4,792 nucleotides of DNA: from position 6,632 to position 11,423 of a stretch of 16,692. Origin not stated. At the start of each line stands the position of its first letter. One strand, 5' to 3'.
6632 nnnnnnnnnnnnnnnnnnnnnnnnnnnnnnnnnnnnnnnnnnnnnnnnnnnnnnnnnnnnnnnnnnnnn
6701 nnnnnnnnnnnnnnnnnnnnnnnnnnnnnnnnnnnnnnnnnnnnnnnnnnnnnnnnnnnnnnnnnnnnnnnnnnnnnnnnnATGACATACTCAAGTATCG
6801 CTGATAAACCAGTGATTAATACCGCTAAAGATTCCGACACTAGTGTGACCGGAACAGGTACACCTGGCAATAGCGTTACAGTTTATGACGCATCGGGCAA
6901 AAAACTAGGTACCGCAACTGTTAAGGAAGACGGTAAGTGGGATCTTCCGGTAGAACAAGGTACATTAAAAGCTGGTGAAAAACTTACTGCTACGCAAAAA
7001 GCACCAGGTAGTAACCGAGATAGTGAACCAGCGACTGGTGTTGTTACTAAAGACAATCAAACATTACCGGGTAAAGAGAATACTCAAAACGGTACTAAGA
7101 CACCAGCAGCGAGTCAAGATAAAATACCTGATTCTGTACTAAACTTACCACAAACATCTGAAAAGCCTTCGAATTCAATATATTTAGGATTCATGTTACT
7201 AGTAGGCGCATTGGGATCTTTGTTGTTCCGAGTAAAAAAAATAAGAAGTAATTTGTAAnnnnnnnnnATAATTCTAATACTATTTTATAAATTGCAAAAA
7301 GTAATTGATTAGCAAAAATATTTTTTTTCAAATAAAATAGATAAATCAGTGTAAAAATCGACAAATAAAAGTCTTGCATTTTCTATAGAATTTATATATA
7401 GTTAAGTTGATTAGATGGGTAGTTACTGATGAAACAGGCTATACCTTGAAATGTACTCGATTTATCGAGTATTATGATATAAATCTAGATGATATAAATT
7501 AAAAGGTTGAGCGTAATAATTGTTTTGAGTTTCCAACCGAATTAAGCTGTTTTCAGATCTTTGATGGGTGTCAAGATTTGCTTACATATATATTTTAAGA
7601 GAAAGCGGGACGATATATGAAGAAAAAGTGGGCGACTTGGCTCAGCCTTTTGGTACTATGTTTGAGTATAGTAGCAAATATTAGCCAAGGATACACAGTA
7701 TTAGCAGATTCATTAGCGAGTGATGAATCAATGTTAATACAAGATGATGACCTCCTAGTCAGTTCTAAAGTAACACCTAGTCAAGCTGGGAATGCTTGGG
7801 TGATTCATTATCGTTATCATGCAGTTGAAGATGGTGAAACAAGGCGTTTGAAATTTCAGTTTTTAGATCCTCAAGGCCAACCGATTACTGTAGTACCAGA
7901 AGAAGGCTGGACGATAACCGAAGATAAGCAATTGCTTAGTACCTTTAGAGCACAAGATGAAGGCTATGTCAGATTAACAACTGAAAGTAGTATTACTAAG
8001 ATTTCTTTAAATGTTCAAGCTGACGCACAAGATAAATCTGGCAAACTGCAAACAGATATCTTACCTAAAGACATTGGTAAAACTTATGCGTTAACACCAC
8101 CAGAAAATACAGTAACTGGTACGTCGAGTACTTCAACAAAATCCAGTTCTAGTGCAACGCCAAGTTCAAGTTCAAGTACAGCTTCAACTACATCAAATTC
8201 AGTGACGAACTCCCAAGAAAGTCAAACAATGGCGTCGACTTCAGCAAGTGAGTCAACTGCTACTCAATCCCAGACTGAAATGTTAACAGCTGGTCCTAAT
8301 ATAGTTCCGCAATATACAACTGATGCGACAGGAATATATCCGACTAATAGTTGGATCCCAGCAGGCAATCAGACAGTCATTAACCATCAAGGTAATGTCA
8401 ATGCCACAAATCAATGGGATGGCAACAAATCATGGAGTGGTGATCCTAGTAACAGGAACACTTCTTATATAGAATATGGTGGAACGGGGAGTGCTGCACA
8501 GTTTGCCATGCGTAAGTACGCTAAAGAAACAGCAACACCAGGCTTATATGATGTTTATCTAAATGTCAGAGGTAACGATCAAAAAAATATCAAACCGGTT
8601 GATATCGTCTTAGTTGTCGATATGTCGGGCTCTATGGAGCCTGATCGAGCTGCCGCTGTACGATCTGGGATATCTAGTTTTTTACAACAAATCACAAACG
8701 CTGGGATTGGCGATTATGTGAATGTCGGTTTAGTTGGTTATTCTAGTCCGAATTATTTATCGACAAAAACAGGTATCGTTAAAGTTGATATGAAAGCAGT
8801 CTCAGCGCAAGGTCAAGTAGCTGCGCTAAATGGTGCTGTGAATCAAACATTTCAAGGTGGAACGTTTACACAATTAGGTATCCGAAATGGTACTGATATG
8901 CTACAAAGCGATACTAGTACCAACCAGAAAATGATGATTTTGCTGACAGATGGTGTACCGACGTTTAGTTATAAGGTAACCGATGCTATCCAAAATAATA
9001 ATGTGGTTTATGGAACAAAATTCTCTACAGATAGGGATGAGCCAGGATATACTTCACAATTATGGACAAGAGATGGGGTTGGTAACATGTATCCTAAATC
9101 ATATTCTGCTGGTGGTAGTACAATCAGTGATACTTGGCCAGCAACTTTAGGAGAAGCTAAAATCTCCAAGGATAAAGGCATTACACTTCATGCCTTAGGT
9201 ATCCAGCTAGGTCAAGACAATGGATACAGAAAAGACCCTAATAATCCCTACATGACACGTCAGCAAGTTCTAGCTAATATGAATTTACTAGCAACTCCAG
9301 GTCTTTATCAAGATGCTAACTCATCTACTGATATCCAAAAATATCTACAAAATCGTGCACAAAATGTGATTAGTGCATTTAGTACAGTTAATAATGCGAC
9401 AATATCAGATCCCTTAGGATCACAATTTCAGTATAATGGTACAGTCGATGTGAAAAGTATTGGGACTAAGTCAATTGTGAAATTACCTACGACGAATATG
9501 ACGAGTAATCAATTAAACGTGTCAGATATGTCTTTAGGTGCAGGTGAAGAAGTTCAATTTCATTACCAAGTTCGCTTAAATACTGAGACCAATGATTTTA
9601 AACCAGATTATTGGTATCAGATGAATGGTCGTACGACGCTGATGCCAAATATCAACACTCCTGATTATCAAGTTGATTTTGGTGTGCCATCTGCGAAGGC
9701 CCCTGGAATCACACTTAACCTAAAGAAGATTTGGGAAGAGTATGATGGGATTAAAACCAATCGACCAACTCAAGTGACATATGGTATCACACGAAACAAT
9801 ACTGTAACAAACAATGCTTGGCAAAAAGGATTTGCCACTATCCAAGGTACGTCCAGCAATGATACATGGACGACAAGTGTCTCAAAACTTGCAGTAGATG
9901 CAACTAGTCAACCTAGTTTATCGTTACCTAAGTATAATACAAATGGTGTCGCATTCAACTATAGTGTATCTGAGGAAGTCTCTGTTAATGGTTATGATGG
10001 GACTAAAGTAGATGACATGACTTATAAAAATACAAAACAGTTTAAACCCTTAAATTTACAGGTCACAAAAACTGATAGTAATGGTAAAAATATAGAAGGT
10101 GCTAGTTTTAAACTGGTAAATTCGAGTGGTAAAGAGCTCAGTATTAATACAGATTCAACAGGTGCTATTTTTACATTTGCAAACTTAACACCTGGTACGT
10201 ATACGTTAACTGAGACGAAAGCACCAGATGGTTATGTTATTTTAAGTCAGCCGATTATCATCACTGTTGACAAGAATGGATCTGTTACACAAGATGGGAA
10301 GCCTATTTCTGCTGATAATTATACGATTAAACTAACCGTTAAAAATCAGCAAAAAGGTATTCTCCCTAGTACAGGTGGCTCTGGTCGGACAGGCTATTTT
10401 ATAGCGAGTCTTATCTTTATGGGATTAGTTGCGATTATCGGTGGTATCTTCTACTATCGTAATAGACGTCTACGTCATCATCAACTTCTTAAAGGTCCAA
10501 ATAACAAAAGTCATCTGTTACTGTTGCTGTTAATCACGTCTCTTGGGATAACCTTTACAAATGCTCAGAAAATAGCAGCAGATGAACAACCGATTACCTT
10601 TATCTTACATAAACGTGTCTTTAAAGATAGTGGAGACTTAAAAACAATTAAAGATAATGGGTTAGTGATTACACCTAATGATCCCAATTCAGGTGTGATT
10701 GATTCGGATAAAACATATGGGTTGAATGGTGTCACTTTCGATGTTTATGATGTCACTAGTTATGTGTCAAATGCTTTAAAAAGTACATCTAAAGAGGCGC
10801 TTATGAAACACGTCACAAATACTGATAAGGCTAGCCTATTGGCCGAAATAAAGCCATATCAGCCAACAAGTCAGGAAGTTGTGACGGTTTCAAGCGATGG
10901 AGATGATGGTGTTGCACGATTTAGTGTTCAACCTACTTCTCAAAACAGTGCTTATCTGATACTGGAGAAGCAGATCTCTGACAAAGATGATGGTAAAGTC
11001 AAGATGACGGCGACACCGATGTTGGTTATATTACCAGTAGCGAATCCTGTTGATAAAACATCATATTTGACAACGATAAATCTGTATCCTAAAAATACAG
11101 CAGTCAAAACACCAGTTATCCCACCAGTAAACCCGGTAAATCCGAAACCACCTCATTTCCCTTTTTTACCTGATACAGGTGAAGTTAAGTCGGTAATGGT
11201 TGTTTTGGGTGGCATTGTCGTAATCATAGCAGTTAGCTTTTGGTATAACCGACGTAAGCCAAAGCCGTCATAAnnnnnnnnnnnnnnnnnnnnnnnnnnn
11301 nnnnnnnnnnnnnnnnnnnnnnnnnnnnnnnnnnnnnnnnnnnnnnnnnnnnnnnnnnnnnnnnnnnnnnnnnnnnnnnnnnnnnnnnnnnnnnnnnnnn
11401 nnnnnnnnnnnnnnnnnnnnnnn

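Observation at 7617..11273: Tip adhesin and basal pilin encoded as one polyprotein with an internal sorting signal and an internal signal peptide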

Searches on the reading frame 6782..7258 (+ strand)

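Call 5: search_protein_families(library=pfam, proteins=[window:6782-7258:+], max_evalue=0.01)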
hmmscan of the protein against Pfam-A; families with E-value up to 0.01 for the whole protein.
window:6782-7258:+ (158 aa): 1 family
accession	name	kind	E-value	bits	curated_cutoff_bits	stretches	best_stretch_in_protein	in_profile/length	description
PF17936.7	Big_6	-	1.3e-13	51.4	27.6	1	9-85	4-78/83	Bacterial Ig domain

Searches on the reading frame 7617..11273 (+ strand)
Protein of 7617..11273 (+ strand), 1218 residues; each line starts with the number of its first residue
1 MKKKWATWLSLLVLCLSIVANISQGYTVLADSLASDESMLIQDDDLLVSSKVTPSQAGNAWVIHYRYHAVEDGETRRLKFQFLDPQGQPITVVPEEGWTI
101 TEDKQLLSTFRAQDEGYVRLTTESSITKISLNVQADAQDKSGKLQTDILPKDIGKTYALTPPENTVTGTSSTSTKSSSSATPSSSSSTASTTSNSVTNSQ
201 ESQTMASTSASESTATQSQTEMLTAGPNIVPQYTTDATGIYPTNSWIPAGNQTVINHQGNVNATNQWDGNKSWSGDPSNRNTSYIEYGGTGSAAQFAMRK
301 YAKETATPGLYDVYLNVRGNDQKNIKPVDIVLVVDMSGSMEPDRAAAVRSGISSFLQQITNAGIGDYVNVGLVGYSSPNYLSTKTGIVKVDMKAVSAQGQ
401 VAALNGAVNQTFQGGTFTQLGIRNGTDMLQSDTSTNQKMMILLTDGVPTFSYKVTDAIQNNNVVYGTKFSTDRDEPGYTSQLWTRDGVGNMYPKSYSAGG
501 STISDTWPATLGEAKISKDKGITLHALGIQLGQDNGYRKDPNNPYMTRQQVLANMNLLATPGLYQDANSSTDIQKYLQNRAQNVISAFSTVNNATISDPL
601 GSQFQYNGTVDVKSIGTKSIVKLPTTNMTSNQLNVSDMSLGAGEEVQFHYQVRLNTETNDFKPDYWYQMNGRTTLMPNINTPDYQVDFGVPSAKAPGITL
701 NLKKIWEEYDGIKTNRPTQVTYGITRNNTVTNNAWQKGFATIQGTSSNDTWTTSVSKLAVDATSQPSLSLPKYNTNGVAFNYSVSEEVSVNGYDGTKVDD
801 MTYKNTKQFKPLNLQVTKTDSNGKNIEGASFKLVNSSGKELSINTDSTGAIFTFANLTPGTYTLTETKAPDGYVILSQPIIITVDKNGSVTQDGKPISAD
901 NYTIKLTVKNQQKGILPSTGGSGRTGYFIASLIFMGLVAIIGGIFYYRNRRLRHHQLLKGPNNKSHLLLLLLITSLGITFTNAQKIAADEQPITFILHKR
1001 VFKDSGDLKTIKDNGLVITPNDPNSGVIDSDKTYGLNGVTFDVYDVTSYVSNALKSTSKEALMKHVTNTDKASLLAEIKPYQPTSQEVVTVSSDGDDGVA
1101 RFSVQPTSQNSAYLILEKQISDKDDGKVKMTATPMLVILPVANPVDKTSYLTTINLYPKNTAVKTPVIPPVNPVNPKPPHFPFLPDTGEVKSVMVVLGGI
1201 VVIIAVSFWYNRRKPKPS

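Call 5: search_protein_families(library=pfam, proteins=[window:7617-11273:+], max_evalue=0.01)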
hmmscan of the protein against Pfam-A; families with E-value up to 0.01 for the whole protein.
window:7617-11273:+ (1218 aa): 10 families
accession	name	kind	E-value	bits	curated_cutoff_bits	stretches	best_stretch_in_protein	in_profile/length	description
PF21426.3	GBS104-like_Ig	-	7.8e-28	98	26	1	590-694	1-112/112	Tip pilin GBS104-like, Ig-like domain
PF16555.11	GramPos_pilinD1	-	6.1e-26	92.3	23.1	1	993-1161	4-160/160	Gram-positive pilin subunit D1, N-terminal domain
PF17802.7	SpaA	-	4.6e-21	75.2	23.1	1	814-890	3-85/91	Prealbumin-like fold domain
PF00092.34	VWA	-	6.3e-12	46.5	23.8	1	329-459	1-125/174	von Willebrand factor type A domain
PF13519.12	VWA_2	-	4.4e-09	37.3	27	1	330-446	1-106/107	von Willebrand factor type A domain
PF00746.26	Gram_pos_anchor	-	1e-05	25.8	20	0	1184-1214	9-39/43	LPXTG cell wall anchor motif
PF13620.12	CarboxypepD_reg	-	8.3e-05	23.3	32.3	1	819-867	7-55/82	Carboxypeptidase regulatory-like domain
PF17210.9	SdrD_B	-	0.00059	20.4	29.7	1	820-877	18-74/112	SdrD B-like domain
PF05738.19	Cna_B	-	0.00069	20.4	22.3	0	702-803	3-84/87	Cna protein B-type domain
PF14524.12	Wzt_C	-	0.004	17.6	30.4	0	801-865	38-102/143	Wzt C-terminal domain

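Call 6: search_protein_families(library=ncbifam, proteins=[window:7617-11273:+], max_evalue=0.01)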
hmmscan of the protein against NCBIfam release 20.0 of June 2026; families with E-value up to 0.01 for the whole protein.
window:7617-11273:+ (1218 aa): 5 families
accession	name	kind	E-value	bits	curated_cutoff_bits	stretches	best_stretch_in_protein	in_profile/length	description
NF033902.0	iso_D2_wall_anc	subfamily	5.1e-19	68.5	95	2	721-951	291-540/540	SpaH/EbpB family LPXTG-anchored major pilin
TIGR01167.1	LPXTG_anchor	domain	1.5e-06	28.6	15.9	1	1184-1214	2-31/34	LPXTG cell wall anchor domain-containing protein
NF053819.1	EF0750_LPXTG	subfamily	5.4e-05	23.7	47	1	1159-1214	48-104/105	EF2685/EF0750 family sortase-dependent surface protein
TIGR02442.1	Cob-chelat-sub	hypoth_equivalog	0.00088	17.8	779.45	1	177-357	330-503/641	putative cobaltochelatase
NF033757.1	gliding_CglB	equivalog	0.0038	16.3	200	0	392-454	144-206/402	adventurous gliding motility lipoprotein CglB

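Call 7: find_homologous_proteins(query=window:7617-11273:+, max_evalue=1e-10)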
Query window:7617-11273:+ (1218 aa): 805 proteins with E <= 1e-10 among 8000 candidates; the best 120 are listed.
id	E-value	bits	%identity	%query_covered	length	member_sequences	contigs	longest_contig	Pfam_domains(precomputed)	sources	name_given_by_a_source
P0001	0.0e+0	2631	97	100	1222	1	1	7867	PF00092.35,PF17802.8,PF13519.13,PF21426.4,PF00746.27,PF16555.12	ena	-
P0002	0.0e+0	2627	97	100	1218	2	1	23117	PF00092.35,PF17802.8,PF13519.13,PF21426.4,PF16555.12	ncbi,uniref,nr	ncbi:pilin N-terminal domain-containing protein [Lactococcus raffinolactis]|uniref:pilin N-terminal 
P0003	0.0e+0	2615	97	100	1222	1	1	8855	PF00092.35,PF17802.8,PF13519.13,PF21426.4,PF00746.27,PF16555.12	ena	-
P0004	0.0e+0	2607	96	100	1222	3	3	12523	PF00092.35,PF17802.8,PF13519.13,PF21426.4,PF00746.27,PF16555.12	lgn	-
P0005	0.0e+0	2601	96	100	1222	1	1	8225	PF00092.35,PF17802.8,PF13519.13,PF21426.4,PF00746.27,PF16555.12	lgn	-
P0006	0.0e+0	2596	96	100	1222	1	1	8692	PF00092.35,PF17802.8,PF13519.13,PF21426.4,PF00746.27,PF16555.12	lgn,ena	-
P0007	0.0e+0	2577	95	100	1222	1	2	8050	PF00092.35,PF17802.8,PF13519.13,PF21426.4,PF00746.27,PF16555.12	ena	-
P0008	0.0e+0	2577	96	100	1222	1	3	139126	PF00092.35,PF17802.8,PF13519.13,PF21426.4,PF16555.12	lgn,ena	-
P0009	0.0e+0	2576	95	100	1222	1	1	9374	PF00092.35,PF17802.8,PF13519.13,PF21426.4,PF00746.27,PF16555.12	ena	-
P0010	0.0e+0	2551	95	100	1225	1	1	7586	PF00092.35,PF17802.8,PF13519.13,PF21426.4,PF00746.27,PF16555.12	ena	-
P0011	0.0e+0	2549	94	100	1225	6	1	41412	PF00092.35,PF17802.8,PF13519.13,PF21426.4,PF00746.27,PF16555.12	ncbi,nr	ncbi:peptidoglycan linked protein (LPXTG motif) [Streptococcus infantarius subsp. infantarius]|nr:pe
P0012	0.0e+0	2548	94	100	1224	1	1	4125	PF00092.35,PF17802.8,PF13519.13,PF21426.4,PF00746.27,PF16555.12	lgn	-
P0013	0.0e+0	2547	95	100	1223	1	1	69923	PF00092.35,PF17802.8,PF13519.13,PF21426.4,PF16555.12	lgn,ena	-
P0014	0.0e+0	2544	94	100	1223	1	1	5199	PF00092.35,PF17802.8,PF13519.13,PF21426.4,PF00746.27,PF16555.12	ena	-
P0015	0.0e+0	2543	94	100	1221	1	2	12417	PF00092.35,PF17802.8,PF13519.13,PF21426.4,PF00746.27,PF16555.12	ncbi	-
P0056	0.0e+0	1218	49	100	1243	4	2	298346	PF17802.8,PF13519.13,PF21426.4,PF00746.27,PF16555.12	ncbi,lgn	-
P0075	1.4e-288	979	50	78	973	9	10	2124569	PF00092.35,PF17802.8,PF13519.13,PF21426.4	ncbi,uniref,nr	ncbi:VWA domain-containing protein [Lactococcus formosensis]|uniref:VWA domain-containing protein n=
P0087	4.2e-252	858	47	74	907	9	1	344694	PF00092.35,PF17802.8,PF13519.13,PF21426.4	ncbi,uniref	ncbi:SpaA isopeptide-forming pilin-related protein [Lactococcus lactis]|uniref:SpaA isopeptide-formi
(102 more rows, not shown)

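Call 19: find_encoding_contigs(protein=P0075, flank=8000, max_places=2)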
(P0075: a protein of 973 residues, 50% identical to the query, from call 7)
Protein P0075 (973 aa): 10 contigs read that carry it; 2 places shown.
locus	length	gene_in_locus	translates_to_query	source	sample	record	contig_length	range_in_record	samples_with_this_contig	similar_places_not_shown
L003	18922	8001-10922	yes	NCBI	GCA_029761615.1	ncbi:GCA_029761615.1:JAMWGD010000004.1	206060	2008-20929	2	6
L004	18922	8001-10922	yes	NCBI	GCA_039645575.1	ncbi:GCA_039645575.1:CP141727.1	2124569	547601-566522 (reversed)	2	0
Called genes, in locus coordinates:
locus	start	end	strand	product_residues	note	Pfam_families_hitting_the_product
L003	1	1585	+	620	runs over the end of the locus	PF00122:E1-E2_ATPase, PF00702:Hydrolase, PF08282:Hydrolase_3 (weak)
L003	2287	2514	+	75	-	PF00403:HMA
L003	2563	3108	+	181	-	PF00210:Ferritin (faint)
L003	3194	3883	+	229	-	PF00027:cNMP_binding, PF13545:HTH_Crp_2, PF01047:MarR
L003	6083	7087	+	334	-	PF03601:Cons_hypoth698, PF03812:KdgT (weak)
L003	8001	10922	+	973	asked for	PF00092:VWA, PF13519:VWA_2, PF21426:GBS104-like_Ig, PF17802:SpaA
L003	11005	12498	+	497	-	PF16555:GramPos_pilinD1, PF17802:SpaA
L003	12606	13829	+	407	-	PF04203:Sortase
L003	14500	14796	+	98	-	-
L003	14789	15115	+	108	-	PF05016:ParE_toxin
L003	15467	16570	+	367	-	PF18845:baeRF_family3 (weak), PF18848:baeRF_family6, PF18849:baeRF_family7, PF18851:baeRF_family8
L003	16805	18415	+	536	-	PF02652:Lactate_perm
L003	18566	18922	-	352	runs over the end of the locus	PF04087:DUF389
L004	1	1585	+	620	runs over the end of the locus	PF00122:E1-E2_ATPase, PF00702:Hydrolase, PF08282:Hydrolase_3 (weak)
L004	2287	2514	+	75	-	PF00403:HMA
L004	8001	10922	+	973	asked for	PF00092:VWA, PF13519:VWA_2, PF21426:GBS104-like_Ig, PF17802:SpaA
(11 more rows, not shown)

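Call 20: find_encoding_contigs(protein=P0087, flank=8000, max_places=2)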
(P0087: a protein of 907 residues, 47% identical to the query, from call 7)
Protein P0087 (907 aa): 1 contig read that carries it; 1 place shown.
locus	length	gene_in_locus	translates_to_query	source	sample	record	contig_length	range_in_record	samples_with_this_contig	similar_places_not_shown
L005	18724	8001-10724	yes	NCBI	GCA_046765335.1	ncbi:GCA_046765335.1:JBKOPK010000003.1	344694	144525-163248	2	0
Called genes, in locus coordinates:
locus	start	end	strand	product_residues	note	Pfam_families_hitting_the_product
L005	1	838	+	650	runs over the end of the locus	PF00367:PTS_EIIB, PF02378:PTS_EIIC, PF00358:PTS_EIIA_1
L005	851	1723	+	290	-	PF00480:ROK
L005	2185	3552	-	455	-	PF07690:MFS_1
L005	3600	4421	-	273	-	PF01418:HTH_6, PF01380:SIS, PF13580:SIS_2 (weak)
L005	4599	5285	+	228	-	PF06026:Rib_5-P_isom_A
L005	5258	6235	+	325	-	PF01118:Semialdhyde_dh (weak), PF01408:GFO_IDH_MocA, PF03447:NAD_binding_3 (weak), PF03807:F420_oxidored (weak), PF22725:GFO_IDH_MocA_C3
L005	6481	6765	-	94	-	-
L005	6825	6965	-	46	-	-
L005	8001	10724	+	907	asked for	PF00092:VWA, PF13519:VWA_2, PF21426:GBS104-like_Ig, PF17802:SpaA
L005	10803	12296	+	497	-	PF16555:GramPos_pilinD1, PF20623:Sgo0707_N2 (weak), PF17802:SpaA, PF00746:Gram_pos_anchor (weak)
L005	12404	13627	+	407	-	PF04203:Sortase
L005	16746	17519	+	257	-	PF01026:TatD_DNase, PF04909:Amidohydro_2 (faint)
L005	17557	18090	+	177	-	-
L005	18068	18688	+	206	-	PF01751:Toprim, PF13662:Toprim_4 (weak), PF13331:DUF4093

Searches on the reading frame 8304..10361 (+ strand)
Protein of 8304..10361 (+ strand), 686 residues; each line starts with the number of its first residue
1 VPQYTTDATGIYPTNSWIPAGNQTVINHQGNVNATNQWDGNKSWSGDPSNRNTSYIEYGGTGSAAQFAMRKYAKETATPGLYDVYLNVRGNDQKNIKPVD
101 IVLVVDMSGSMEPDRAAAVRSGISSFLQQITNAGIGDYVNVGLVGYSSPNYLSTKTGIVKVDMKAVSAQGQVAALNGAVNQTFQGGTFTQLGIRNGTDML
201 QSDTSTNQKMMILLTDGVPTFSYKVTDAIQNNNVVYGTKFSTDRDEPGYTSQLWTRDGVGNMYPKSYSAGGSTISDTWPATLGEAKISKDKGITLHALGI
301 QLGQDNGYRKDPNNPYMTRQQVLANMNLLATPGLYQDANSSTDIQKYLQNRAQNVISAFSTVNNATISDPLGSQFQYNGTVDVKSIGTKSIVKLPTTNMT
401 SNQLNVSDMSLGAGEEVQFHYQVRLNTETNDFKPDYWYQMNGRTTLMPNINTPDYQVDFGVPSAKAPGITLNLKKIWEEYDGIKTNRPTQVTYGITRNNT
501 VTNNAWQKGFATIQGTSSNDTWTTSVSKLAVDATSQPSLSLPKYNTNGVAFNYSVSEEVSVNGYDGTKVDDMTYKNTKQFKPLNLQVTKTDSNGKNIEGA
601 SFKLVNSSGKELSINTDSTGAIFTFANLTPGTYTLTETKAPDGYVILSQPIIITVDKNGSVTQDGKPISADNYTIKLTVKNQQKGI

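Call 41: search_solved_structures(query=window:8304-10361:+, max_evalue=0.001)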
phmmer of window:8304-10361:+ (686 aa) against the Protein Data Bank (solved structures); distinct sequences matched with E-value up to 0.001: 28.
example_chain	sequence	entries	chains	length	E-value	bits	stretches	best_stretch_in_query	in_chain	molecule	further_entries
6m3y_A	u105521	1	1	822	1.1e-150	506.4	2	2-665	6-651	Pilus assembly protein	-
6m48_A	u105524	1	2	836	1.2e-150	506.3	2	2-665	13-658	SpaC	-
2ww8_A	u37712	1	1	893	3.4e-20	75.3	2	587-669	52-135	CELL WALL SURFACE ANCHOR FAMILY PROTEIN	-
8jx2_A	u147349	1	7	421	3.3e-12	48.9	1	515-674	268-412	alpha hemolysin fused with spy-catcher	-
8jx3_A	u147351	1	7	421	3.5e-12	48.8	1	515-674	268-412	alpha hemolysin fused with spy-catcher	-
6fwv_A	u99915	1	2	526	4.6e-12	48.4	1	584-662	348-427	Collagen Adhesion protein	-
9fgq_D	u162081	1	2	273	5.4e-12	48.2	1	573-674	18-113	Histone H2B type 1-B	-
2x5p_A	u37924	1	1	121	8e-12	47.6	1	581-675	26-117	FIBRONECTIN BINDING PROTEIN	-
7b3y_B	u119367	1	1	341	1.2e-11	47.1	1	571-674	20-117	Fibronectin binding protein,2-dehydro-3-deoxyphosphogluconate aldolase/4-hydroxy-2-oxoglut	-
4mli_A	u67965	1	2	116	1.5e-11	46.7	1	581-671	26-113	Fibronectin binding protein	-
4mls_A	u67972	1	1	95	2e-11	46.3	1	584-671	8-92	Fibronectin binding protein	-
9ocg_A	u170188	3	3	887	2.9e-11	45.8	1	571-674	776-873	Antigen peptide transporter 1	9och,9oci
9o94_A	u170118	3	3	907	3.1e-11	45.7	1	572-674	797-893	Antigen peptide transporter 1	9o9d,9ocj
7tzo_A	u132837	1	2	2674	1.8e-10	43.1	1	573-674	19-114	Serine/threonine-protein kinase mTOR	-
9fo3_A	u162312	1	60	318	3.2e-10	42.3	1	584-672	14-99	CAP255 gp140 SpyTag-SpyCatcher mi3,2-dehydro-3-deoxyphosphogluconate aldolase/4-hydroxy-2-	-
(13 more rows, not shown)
